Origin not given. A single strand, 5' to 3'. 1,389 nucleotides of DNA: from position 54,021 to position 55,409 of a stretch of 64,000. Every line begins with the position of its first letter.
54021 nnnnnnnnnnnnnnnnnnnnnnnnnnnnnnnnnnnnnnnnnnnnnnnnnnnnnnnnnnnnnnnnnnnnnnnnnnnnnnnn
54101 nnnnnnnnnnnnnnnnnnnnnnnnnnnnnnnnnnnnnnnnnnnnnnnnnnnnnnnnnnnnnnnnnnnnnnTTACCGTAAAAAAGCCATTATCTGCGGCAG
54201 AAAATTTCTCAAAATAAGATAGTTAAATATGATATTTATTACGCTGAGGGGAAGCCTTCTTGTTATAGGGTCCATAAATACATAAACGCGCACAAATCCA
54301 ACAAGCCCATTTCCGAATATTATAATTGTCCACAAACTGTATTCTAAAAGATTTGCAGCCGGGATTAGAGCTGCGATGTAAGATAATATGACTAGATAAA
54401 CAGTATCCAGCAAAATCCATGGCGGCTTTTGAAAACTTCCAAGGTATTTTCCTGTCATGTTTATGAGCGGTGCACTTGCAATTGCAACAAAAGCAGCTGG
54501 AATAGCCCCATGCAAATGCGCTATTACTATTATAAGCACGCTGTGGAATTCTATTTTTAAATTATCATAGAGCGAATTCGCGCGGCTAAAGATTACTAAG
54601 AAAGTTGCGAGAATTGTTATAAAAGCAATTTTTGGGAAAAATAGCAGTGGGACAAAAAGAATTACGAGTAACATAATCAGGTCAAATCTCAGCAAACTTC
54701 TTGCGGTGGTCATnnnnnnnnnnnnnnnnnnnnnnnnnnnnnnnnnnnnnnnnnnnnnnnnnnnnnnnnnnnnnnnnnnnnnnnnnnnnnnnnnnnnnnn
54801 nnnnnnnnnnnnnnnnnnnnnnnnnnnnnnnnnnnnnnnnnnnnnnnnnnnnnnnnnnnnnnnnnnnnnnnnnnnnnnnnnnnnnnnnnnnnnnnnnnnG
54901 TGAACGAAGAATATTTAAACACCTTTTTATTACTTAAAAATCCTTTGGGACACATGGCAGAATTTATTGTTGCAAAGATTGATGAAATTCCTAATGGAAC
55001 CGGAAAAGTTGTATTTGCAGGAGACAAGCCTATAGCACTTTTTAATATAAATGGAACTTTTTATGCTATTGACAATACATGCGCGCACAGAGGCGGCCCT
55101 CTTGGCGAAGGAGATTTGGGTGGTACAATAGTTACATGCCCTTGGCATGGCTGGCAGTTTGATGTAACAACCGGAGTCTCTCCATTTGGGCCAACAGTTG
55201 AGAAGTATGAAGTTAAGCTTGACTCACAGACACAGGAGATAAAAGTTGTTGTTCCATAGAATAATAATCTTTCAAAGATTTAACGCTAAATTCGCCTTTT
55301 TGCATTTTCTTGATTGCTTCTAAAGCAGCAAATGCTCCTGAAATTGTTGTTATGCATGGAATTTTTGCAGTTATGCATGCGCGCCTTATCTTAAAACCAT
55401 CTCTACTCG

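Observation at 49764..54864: Arginine decoding island: argS flanked by all four tRNA-Arg isoacceptors and paired with paralogous membrane-protein genes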

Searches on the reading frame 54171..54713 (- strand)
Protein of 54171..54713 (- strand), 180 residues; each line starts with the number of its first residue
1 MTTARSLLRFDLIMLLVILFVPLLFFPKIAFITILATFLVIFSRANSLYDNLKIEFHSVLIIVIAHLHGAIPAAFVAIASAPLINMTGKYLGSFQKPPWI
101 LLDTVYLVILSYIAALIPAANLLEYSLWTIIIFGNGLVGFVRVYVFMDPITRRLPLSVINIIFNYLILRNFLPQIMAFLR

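Call 16: search_protein_families(library=pfam, max_evalue=0.1, proteins=[window:54171-54713:-])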
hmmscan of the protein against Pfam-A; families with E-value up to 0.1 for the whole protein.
window:54171-54713:- (180 aa): 0 families

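Call 31: find_homologous_proteins(query=A1, max_evalue=0.001)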
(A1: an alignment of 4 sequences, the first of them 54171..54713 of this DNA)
Query A1 (4 sequences) (180 aa, profile of the alignment): 13 proteins with E <= 0.001 among 8000 candidates.
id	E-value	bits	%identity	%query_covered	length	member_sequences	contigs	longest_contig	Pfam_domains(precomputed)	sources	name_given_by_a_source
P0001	2.0e-77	277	89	100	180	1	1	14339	-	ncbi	-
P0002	3.8e-74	267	99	96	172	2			-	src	-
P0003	1.4e-71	258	33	93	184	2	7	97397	-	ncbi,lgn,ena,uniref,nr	ncbi:TPA: hypothetical protein H1005_01910 [archaeon]|uniref:Uncharacterized protein n=1 Tax=Candida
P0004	3.4e-67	244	27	67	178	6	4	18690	-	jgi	jgi:hypothetical protein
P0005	9.4e-67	243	80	87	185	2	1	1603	-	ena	-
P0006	3.1e-64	234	72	100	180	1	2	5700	-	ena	-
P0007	2.8e-62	228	35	84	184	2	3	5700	-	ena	-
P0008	1.3e-56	210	69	98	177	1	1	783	-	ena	-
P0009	1.9e-55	206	58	100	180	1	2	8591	-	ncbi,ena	-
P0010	4.4e-55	205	59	98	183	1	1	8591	-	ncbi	-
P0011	3.9e-50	188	57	98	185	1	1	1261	-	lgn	-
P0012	4.1e-38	149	27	59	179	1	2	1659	-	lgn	-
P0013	2.3e-37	147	29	44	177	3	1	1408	-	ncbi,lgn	-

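Call 32: find_encoding_contigs(protein=P0006, flank=10000, max_places=3)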
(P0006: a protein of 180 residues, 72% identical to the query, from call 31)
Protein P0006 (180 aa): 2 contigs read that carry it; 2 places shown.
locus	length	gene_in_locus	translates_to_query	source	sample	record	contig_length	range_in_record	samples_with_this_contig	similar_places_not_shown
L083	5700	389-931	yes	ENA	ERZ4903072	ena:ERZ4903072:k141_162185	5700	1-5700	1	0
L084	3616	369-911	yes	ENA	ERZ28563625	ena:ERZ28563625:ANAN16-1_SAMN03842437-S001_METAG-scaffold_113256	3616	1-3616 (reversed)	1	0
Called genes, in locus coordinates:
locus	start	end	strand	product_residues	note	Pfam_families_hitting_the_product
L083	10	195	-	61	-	PF00355:Rieske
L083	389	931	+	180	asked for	-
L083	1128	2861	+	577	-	PF03485:Arg_tRNA_synt_N, PF00750:tRNA-synt_1d, PF05746:DALR_1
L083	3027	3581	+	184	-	-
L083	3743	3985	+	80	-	-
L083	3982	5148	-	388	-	PF16491:Peptidase_M48_N, PF01435:Peptidase_M48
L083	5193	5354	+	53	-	PF11295:DUF3096 (weak)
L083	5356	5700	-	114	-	?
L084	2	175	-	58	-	?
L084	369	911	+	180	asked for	-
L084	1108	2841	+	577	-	PF03485:Arg_tRNA_synt_N, PF00750:tRNA-synt_1d, PF05746:DALR_1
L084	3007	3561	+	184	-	-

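Call 33: find_encoding_contigs(protein=P0009, flank=10000, max_places=3)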
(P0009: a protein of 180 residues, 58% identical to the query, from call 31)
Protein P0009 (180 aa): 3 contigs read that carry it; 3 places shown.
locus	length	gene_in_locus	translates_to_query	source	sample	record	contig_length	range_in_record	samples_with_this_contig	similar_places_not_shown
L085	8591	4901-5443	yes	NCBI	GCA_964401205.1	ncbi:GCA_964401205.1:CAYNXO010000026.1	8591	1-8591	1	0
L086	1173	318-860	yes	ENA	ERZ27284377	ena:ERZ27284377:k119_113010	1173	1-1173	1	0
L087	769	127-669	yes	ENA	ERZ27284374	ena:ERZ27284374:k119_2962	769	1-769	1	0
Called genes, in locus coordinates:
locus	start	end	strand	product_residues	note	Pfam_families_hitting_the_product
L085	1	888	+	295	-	?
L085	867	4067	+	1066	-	PF25596:CPSase_L_D1, PF02786:CPSase_L_D2, PF02787:CPSase_L_D3, PF25596:CPSase_L_D1, PF01071:GARS_A (weak), PF02786:CPSase_L_D2, PF02222:ATP-grasp, PF02142:MGS, +4 more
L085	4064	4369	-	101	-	PF00355:Rieske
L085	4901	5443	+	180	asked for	-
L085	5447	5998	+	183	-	-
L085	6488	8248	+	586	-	PF03485:Arg_tRNA_synt_N, PF00750:tRNA-synt_1d, PF05746:DALR_1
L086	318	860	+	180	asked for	-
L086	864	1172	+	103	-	?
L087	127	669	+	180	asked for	-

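Call 34: find_encoding_contigs(protein=P0004, flank=10000, max_places=4)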
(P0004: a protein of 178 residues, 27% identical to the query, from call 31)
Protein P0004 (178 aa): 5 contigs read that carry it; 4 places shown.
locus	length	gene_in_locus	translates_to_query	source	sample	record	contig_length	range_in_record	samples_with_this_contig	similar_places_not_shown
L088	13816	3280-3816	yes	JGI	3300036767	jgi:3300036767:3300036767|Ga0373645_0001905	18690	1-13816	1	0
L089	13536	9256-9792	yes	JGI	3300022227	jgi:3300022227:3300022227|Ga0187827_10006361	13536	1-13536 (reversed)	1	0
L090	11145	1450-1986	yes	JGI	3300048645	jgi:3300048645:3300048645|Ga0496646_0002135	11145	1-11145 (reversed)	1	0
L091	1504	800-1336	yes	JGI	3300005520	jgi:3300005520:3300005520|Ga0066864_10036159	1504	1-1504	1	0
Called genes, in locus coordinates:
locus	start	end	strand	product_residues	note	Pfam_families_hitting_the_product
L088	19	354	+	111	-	-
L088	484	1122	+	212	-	PF01411:tRNA-synt_2c (weak), PF07973:tRNA_SAD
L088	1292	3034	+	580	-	PF03485:Arg_tRNA_synt_N, PF00750:tRNA-synt_1d, PF05746:DALR_1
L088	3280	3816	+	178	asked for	-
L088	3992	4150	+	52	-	PF11295:DUF3096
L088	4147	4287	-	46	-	-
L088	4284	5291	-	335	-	PF02729:OTCace_N, PF00185:OTCace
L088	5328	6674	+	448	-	-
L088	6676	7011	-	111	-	PF04430:DUF498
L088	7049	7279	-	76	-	-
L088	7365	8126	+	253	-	-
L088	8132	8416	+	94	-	PF01428:zf-AN1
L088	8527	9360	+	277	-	PF01145:Band_7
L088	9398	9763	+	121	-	-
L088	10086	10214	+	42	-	-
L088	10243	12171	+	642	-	PF08915:tRNA-Thr_ED, PF00587:tRNA-synt_2b, PF03129:HGTP_anticodon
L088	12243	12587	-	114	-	PF18894:PhageMetallopep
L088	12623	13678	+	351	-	PF21088:MS_channel_1st, PF00924:MS_channel_2nd, PF21082:MS_channel_3rd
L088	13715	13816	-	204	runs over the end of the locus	-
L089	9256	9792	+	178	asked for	-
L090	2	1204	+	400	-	?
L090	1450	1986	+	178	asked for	-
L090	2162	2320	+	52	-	PF11295:DUF3096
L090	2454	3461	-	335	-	PF02729:OTCace_N, PF00185:OTCace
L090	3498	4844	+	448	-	-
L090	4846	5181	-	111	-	PF04430:DUF498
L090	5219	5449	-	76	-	-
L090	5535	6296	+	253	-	-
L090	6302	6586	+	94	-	PF01428:zf-AN1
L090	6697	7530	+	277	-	PF01145:Band_7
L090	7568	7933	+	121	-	-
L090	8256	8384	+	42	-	-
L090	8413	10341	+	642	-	PF08915:tRNA-Thr_ED, PF00587:tRNA-synt_2b, PF03129:HGTP_anticodon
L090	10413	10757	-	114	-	PF18894:PhageMetallopep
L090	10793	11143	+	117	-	?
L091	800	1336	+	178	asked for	-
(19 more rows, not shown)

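Call 43: search_protein_families(library=phrogs, max_evalue=0.01, proteins=[window:54171-54713:-])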
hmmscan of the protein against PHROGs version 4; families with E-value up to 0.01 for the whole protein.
window:54171-54713:- (180 aa): 0 families

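Call 53: predict_structure(alignment_id=A2)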
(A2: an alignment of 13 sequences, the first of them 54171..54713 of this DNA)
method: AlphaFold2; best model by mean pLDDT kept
length: 180 residues; sequences in the alignment: 13
mean_pLDDT: 91.9   pTM: 0.86
mean pLDDT of the five models: 91.9, 91.7, 91.1, 90.4, 90.3
residues with pLDDT >= 90: 151; 70-90: 21; 50-70: 4; < 50: 4
segments of 3 or more residues with pLDDT < 50: 1-4
pLDDT, mean of each block of 10 residues (from residue 1): 56 94 96 97 93 92 97 98 93 90 96 96 95 91 91 91 95 94
secondary structure, 60 per line:
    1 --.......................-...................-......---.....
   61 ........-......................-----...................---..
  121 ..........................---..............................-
elements in order: H3-25 H27-45 H47-52 H56-68 H70-91 H97-115 H119-146 H150-179

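Call 58: fold_search(model_id=the predicted structure, library=pdb)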
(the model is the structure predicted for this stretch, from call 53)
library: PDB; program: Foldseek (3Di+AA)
matches with E <= 10: 80; with E <= 0.001: 0
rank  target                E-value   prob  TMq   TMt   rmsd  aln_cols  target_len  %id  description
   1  4huq_S                1.5e-01  0.99  0.51  0.54   4.8       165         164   13  Crystal Structure of a transporter (released 2013-04-17)
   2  5kbw_B                2.4e-01  1.00  0.54  0.56   5.1       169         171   17  Crystal structure of TmRibU, the riboflavin-binding S subunit from the Thermotoga maritima ECF transporter (released 2016-06-29)
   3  5kc0                  2.8e-01  0.95  0.43  0.46   8.5       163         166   20  Crystal structure of TmRibU, hexagonal crystal form (released 2016-06-29)
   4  5kc4_E                3.7e-01  0.96  0.46  0.49   8.1       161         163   19  Structure of TmRibU, orthorhombic crystal form (released 2016-06-29)
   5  7nnt_C                4.2e-01  0.99  0.55  0.58   4.9       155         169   14  Cryo-EM structure of the folate-specific ECF transporter complex in DDM micelles (released 2021-08-18)
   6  5kbw_A                4.2e-01  0.99  0.54  0.56   4.7       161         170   19  Crystal structure of TmRibU, the riboflavin-binding S subunit from the Thermotoga maritima ECF transporter (released 2016-06-29)
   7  4muu_A                5.5e-01  0.97  0.53  0.54   5.2       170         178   16  Structure of ThiT with pyrithiamine bound (released 2014-09-17)
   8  3rlb_B                8.2e-01  0.95  0.54  0.55   5.0       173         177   16  Crystal structure at 2.0 A of the S-component for thiamin from an ECF-type ABC transporter (released 2011-06-29)
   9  4tkr_B                1.1e+00  0.90  0.54  0.53   7.1       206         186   14  Native-SAD phasing for ThiT from Listeria monocytogenes serovar. (released 2014-06-18)
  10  3rlb_A                1.1e+00  0.94  0.56  0.57   4.4       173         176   18  Crystal structure at 2.0 A of the S-component for thiamin from an ECF-type ABC transporter (released 2011-06-29)
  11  4dve_C                1.4e+00  0.60  0.43  0.41   6.5       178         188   15  Crystal structure at 2.1 A of the S-component for biotin from an ECF-type ABC transporter (released 2012-08-29)
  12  4tkr_A                1.5e+00  0.82  0.54  0.53   5.5       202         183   15  Native-SAD phasing for ThiT from Listeria monocytogenes serovar. (released 2014-06-18)
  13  5edl                  1.8e+00  0.54  0.46  0.43   5.9       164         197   18  Crystal structure of an S-component of ECF transporter (released 2016-08-17)
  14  5xhq_B                1.9e+00  0.25  0.35  0.16  10.0       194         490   15  Apolipoprotein N-acyl Transferase (released 2017-07-26)
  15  3p5n_A                2.4e+00  0.66  0.49  0.52   5.5       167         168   13  Structure and mechanism of the S component of a bacterial ECF transporter (released 2010-11-03)
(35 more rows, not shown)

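Call 61: search_protein_representatives(alignment_id=A2)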
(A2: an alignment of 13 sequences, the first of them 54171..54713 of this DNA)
Query: 13 sequences, 180 profile positions. Proteins with E-value up to 0.001 (for the whole library): 17; up to 1e-10: 16; up to 1e-30: 13. The best 17 are listed.
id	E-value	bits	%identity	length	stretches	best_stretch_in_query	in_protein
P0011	3.5e-68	245.2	-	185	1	3-180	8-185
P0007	1.6e-58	213.8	-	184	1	3-179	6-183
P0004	3.4e-58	212.7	-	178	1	3-180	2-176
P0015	6.1e-49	182.6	-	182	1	5-180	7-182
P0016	5.1e-39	150.2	-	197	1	12-179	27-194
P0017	1.7e-38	148.5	-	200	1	7-180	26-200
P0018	2.3e-38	148.1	-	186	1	12-179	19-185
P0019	1.5e-37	145.4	-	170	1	12-179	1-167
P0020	1.4e-36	142.3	-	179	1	11-179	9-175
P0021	6.7e-36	140.1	-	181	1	11-180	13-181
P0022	3.6e-35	137.7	-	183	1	3-179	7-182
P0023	2.3e-33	131.8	-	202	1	13-179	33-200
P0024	2.5e-32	128.4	-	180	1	8-177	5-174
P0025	4.9e-29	117.7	-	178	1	10-180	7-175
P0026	8.9e-25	103.8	-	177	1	12-179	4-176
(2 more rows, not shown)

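Call 64: find_encoding_contigs(protein=P0016, flank=8000, max_places=3)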
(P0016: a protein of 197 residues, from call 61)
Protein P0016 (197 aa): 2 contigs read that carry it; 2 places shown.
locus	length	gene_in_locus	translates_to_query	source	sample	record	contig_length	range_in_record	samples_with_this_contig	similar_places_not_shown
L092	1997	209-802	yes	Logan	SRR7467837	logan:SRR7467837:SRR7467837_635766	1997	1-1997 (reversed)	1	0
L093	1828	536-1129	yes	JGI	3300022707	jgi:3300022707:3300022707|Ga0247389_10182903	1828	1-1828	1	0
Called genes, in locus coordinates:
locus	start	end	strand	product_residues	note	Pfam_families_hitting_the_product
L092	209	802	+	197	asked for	-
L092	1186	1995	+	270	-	?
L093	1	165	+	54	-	?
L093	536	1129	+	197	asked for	-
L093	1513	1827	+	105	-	?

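Call 65: find_encoding_contigs(protein=P0024, flank=8000, max_places=3)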
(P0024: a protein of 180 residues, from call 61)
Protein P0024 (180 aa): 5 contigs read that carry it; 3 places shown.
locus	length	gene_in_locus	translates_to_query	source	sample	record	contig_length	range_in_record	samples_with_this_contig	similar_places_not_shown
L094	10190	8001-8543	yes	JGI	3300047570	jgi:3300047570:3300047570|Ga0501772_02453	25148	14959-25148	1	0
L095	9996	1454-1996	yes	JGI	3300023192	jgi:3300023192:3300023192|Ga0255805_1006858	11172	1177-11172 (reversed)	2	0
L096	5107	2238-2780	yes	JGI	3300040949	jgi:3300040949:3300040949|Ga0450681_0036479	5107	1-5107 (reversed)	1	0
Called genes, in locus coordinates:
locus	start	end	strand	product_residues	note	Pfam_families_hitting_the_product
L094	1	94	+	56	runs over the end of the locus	PF03911:Sec61_beta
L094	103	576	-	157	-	PF13404:HTH_AsnC-type, PF13412:HTH_24, PF01037:AsnC_trans_reg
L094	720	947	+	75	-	PF01037:AsnC_trans_reg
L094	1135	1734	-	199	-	PF13521:AAA_28 (weak), PF02223:Thymidylate_kin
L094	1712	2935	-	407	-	PF00483:NTP_transferase, PF12804:NTP_transf_3, PF24894:Hexapep_GlmU (faint), PF25084:LbH_EIF2B (weak), PF14602:Hexapep_2 (faint), PF25084:LbH_EIF2B, PF25087:GMPPB_C, PF00132:Hexapep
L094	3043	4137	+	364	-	PF00988:CPSase_sm_chain, PF00117:GATase, PF07722:Peptidase_C26 (faint)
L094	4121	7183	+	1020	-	PF25596:CPSase_L_D1, PF02786:CPSase_L_D2, PF07478:Dala_Dala_lig_C, PF02787:CPSase_L_D3, PF25596:CPSase_L_D1, PF02222:ATP-grasp, PF02786:CPSase_L_D2, PF15632:ATPgrasp_Ter, +6 more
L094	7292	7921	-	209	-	-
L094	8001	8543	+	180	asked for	-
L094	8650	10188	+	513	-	?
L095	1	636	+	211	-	?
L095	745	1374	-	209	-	-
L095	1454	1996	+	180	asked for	-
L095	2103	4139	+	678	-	PF03485:Arg_tRNA_synt_N, PF00750:tRNA-synt_1d, PF05746:DALR_1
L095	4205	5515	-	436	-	PF04107:GCS2 (faint)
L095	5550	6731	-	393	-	PF04389:Peptidase_M28, PF05343:Peptidase_M42 (faint), PF01546:Peptidase_M20, PF07687:M20_dimer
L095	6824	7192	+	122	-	-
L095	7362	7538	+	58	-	PF11295:DUF3096 (weak)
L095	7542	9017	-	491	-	PF01835:MG2 (weak)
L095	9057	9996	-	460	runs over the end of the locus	PF02629:CoA_binding, PF13380:CoA_binding_2, PF13607:Succ_CoA_lig, PF19045:Ligase_CoA_2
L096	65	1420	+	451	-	PF25596:CPSase_L_D1, PF01071:GARS_A (weak), PF02222:ATP-grasp, PF02786:CPSase_L_D2, PF07478:Dala_Dala_lig_C (weak), PF15632:ATPgrasp_Ter, PF02142:MGS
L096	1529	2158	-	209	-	-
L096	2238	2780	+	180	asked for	-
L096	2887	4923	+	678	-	PF03485:Arg_tRNA_synt_N, PF00750:tRNA-synt_1d, PF05746:DALR_1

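Call 75: list_cluster_members(proteins=[P0003, P0009])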
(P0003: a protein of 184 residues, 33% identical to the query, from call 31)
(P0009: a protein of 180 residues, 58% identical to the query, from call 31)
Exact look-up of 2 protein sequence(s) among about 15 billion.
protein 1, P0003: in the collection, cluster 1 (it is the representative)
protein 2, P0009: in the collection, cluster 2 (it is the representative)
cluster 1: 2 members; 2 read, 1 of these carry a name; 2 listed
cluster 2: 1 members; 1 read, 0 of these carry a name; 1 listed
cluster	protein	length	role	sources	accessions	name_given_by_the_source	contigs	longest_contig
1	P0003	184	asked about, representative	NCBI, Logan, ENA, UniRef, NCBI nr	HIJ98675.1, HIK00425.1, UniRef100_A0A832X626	TPA: hypothetical protein H1005_01910 [archaeon] | Uncharacterized protein n=1 Tax=Candidatus Naiadarchaeum limnaeum TaxID=2756139 ... | hypothetical protein [Candidatus Naiadarchaeales archaeon SRR2090153.bin1042]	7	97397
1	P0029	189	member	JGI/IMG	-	-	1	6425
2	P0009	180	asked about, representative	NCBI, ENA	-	-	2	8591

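Call 92: search_solved_structures(query=A2, max_evalue=1)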
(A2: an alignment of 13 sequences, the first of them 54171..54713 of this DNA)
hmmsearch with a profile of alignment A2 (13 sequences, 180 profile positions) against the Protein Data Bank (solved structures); distinct sequences matched with E-value up to 1: 0.

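Call 93: search_protein_families(library=ncbifam, max_evalue=0.01, proteins=[window:54171-54713:-])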
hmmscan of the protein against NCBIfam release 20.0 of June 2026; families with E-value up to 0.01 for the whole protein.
window:54171-54713:- (180 aa): 0 families

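Call 109: find_encoding_contigs(protein=P0005, flank=3000, max_places=3)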
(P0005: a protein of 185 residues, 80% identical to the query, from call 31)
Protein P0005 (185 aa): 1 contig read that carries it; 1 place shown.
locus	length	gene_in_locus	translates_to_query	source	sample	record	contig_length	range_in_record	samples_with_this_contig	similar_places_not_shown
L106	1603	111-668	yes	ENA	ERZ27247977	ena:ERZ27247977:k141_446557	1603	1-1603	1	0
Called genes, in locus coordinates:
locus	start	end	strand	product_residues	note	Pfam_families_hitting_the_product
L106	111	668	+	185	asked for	-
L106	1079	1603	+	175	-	?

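Call 110: find_encoding_contigs(protein=P0011, flank=3000, max_places=3)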
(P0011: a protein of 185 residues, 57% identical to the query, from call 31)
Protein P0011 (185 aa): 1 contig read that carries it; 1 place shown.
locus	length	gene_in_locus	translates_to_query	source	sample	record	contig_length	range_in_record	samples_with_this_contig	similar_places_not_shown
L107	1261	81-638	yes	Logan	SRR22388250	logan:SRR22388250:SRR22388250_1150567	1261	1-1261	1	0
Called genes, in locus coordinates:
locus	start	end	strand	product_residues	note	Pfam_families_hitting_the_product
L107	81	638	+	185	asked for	-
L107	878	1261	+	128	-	?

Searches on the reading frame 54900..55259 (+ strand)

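Call 16: search_protein_families(library=pfam, max_evalue=0.1, proteins=[window:54900-55259:+])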
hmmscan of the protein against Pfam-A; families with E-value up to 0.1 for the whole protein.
window:54900-55259:+ (119 aa): 3 families
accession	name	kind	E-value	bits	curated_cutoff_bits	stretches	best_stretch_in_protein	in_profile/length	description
PF00355.32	Rieske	-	8.2e-19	67.8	20.3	1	22-94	3-75/88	Rieske [2Fe-2S] domain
PF13806.12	Rieske_2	-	1.2e-08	35.2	27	1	24-110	5-99/104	Rieske-like [2Fe-2S] domain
PF22543.2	Rieske_4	-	1.7e-07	32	28.4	1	34-93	13-76/119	Soluble Rieske-type ferredoxin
